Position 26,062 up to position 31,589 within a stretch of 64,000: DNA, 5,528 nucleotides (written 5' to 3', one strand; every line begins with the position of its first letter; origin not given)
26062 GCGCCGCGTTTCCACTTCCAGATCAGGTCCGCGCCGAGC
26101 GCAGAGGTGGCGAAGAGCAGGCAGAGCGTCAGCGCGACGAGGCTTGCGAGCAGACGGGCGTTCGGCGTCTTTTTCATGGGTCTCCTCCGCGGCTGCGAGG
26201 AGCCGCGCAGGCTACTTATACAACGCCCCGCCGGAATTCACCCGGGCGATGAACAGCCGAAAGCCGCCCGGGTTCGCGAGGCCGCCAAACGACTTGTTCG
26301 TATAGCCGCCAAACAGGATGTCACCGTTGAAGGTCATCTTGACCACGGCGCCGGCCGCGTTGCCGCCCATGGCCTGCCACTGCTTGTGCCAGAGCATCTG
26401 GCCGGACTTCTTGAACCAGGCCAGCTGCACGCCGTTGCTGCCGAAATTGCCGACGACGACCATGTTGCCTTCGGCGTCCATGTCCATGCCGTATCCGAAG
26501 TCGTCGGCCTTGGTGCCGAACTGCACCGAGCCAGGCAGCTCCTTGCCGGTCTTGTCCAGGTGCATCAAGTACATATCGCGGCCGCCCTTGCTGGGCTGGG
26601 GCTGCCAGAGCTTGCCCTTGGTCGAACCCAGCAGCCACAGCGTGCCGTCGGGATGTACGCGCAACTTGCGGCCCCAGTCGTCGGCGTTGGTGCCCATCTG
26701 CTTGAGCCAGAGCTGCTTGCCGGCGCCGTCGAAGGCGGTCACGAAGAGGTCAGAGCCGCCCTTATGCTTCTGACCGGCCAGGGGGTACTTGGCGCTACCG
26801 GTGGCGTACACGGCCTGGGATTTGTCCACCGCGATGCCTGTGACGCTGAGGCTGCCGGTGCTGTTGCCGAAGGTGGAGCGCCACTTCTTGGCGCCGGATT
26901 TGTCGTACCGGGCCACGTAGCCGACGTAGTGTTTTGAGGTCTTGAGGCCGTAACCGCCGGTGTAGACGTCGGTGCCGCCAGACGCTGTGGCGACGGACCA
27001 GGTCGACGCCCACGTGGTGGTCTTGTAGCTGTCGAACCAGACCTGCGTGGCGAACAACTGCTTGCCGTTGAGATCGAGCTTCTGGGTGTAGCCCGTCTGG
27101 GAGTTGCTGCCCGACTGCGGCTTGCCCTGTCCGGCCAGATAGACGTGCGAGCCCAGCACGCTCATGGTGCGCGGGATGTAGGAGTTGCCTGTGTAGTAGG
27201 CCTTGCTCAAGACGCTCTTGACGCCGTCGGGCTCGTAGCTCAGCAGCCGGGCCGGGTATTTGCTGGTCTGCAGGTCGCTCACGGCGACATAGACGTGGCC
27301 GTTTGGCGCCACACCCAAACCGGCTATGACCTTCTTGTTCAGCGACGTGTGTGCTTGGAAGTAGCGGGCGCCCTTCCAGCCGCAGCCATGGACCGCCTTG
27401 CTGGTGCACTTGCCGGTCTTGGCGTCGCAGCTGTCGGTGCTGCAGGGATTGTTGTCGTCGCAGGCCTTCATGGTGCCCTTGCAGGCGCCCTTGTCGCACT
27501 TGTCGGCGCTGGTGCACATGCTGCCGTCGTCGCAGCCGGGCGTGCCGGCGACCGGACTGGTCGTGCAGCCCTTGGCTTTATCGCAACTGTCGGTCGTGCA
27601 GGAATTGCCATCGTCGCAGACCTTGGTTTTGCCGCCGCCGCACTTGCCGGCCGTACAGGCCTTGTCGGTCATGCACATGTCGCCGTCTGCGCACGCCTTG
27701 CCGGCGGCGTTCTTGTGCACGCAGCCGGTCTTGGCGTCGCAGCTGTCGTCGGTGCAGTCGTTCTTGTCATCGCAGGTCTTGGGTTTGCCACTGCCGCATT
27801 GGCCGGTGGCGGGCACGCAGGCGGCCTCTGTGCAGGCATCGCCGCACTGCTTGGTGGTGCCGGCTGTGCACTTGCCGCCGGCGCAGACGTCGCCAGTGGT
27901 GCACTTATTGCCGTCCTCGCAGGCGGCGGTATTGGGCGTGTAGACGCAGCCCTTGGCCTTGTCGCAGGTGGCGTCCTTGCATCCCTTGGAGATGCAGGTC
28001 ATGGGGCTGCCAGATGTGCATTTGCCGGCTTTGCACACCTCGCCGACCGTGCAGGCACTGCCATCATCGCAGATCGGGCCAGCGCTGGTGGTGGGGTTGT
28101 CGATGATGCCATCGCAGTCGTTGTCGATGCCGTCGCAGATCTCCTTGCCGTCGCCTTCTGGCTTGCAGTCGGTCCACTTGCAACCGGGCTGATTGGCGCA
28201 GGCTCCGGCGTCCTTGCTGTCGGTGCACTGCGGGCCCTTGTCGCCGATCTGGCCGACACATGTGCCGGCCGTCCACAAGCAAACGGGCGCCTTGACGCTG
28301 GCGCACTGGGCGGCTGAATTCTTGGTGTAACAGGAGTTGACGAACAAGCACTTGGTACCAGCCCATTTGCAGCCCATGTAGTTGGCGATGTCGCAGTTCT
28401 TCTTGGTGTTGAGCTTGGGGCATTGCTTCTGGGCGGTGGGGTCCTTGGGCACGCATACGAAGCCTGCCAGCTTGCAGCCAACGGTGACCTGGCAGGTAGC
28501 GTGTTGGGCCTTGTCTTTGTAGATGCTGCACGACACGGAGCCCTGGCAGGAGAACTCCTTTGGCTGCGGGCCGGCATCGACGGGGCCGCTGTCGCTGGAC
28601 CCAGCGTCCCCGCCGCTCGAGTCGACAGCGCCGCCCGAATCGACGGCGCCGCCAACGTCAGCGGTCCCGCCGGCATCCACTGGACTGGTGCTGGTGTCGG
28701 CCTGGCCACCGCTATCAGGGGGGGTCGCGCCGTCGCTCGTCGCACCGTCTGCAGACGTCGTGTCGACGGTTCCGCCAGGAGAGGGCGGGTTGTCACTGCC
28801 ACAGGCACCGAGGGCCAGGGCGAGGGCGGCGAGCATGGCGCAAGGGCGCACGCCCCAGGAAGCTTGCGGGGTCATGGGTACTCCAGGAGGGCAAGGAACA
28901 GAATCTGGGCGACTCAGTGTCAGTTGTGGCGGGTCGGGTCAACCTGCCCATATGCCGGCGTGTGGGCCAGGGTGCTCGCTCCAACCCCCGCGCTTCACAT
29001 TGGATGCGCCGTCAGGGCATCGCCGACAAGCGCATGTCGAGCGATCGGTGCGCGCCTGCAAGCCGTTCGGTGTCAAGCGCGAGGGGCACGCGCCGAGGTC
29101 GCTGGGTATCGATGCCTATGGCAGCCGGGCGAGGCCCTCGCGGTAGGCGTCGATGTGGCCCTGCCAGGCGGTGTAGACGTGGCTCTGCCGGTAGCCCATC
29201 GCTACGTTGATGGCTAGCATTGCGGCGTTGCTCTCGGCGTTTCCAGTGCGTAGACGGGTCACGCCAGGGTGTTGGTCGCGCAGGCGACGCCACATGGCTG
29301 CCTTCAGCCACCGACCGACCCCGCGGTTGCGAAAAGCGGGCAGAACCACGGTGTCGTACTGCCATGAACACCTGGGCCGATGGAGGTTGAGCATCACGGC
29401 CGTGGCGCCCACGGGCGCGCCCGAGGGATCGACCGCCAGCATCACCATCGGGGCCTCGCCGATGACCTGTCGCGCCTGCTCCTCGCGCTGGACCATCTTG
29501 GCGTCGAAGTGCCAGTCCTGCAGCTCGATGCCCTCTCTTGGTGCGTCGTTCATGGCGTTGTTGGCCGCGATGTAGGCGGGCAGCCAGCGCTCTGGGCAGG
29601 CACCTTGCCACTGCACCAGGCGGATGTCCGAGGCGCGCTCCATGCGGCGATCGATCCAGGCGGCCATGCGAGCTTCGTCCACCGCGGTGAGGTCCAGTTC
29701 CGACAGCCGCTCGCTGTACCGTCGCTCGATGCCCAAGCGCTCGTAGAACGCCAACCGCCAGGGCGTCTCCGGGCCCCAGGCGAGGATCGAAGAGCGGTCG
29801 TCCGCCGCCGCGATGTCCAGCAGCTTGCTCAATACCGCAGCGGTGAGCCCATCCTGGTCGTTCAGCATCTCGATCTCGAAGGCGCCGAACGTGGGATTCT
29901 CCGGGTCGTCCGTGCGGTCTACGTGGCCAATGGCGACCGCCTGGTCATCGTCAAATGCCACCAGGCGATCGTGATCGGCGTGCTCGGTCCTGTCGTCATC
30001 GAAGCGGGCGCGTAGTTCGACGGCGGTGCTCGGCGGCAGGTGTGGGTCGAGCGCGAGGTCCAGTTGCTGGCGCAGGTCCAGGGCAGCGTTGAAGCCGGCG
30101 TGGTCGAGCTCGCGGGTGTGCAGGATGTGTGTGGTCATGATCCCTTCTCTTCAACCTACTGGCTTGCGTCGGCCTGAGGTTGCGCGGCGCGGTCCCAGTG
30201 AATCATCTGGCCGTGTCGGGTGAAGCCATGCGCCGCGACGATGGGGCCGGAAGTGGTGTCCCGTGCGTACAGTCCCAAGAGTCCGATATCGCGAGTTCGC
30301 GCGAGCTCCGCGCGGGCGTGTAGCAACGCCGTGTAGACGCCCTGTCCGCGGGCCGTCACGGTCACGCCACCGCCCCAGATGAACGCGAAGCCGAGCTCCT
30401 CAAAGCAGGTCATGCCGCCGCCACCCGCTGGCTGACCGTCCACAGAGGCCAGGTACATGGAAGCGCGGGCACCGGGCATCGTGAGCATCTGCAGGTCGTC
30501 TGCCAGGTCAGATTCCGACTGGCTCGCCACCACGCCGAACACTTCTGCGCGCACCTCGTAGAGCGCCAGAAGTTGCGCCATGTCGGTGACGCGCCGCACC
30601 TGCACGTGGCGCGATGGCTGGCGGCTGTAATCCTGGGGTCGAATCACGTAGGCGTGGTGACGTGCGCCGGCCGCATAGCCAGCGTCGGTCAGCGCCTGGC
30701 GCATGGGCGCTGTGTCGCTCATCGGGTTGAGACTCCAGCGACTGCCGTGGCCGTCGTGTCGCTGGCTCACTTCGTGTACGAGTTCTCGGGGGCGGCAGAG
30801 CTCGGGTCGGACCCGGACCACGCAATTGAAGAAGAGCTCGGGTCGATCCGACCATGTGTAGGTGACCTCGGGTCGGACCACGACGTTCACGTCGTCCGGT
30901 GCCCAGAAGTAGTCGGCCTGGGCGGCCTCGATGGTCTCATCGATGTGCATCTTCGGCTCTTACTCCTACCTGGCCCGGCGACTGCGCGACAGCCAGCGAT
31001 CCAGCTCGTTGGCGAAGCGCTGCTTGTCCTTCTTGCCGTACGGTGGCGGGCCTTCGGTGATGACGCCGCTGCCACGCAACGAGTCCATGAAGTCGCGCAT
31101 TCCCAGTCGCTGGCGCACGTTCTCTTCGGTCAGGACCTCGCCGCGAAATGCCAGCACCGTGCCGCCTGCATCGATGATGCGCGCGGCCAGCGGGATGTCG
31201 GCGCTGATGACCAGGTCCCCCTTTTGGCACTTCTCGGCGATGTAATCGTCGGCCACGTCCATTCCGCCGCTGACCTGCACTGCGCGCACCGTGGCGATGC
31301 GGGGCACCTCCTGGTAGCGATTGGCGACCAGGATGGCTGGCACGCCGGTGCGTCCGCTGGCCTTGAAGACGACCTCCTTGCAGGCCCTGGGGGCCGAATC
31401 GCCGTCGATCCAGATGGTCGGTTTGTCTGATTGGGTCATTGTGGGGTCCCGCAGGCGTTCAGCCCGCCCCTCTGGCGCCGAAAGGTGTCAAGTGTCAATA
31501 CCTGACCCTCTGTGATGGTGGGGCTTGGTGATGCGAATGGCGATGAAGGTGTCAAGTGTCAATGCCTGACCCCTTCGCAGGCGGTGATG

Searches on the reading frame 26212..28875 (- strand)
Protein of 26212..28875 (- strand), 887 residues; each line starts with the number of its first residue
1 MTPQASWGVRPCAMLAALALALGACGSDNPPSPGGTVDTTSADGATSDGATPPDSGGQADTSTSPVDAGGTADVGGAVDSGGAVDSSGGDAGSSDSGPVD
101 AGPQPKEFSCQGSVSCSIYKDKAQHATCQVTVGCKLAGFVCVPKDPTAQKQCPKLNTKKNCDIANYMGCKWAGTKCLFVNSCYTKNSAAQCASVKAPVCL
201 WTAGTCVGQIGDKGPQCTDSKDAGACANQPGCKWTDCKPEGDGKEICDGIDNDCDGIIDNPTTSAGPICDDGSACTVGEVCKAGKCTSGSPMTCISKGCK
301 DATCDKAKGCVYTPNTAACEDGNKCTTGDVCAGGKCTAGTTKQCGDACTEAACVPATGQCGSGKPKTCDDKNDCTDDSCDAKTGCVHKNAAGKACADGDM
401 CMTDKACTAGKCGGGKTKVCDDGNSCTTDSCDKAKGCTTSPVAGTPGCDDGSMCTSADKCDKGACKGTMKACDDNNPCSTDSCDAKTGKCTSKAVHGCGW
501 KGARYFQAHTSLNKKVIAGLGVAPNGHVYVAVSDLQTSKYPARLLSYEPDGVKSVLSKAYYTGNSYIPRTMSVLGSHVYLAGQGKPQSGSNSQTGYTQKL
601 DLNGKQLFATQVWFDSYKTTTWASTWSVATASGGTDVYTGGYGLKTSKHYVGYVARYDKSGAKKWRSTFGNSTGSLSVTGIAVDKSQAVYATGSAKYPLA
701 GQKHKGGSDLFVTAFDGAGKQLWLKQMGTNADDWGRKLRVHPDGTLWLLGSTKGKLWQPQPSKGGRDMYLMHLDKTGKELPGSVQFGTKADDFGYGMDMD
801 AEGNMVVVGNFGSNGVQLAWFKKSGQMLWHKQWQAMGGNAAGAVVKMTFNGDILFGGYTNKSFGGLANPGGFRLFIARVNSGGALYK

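Call 51: search_protein_families(library=pfam, proteins=[window:26212-28875:-], max_evalue=0.00001)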
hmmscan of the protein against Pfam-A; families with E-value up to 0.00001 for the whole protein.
window:26212-28875:- (887 aa): 1 family
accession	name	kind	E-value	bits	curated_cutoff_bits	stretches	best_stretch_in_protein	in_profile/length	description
PF00526.23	Dicty_CTDC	-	4.8e-16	58.7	27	3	420-442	2-24/24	Dictyostelium (slime mold) repeat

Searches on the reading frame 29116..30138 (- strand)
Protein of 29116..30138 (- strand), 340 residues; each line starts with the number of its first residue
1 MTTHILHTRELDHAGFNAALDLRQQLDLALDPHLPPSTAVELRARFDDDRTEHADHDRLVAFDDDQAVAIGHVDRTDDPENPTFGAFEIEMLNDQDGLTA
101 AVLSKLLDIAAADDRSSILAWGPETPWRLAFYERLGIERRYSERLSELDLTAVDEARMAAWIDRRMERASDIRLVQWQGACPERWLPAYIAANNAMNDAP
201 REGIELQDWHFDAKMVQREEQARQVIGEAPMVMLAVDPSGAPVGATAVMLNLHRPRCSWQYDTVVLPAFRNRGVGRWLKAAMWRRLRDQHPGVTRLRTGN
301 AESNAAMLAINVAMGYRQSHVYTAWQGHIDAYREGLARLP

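Call 14: search_protein_families(library=pfam, proteins=[window:29116-30138:-], max_evalue=0.001)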
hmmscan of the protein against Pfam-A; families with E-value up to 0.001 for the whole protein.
window:29116-30138:- (340 aa): 2 families
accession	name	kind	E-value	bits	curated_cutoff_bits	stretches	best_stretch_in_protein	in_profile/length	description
PF00583.31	Acetyltransf_1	-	1.6e-07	32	20.7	1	225-308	28-108/116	Acetyltransferase (GNAT) family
PF13508.13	Acetyltransf_7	-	7e-05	23.6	27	0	240-298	12-67/84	Acetyltransferase (GNAT) domain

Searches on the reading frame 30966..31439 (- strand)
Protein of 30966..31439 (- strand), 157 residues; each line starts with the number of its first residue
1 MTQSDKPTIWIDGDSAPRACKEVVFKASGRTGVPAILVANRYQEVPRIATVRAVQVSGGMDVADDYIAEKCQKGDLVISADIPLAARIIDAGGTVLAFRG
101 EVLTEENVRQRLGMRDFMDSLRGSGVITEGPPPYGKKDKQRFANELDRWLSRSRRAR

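Call 14: search_protein_families(library=pfam, proteins=[window:30966-31439:-], max_evalue=0.001)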
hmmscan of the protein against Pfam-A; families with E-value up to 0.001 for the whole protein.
window:30966-31439:- (157 aa): 1 family
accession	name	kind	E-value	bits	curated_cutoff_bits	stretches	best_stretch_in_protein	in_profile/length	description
PF02639.20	DUF188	-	2.5e-44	150.5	24.3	1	23-151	1-129/130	Uncharacterized BCR, YaiI/YqxD family COG1671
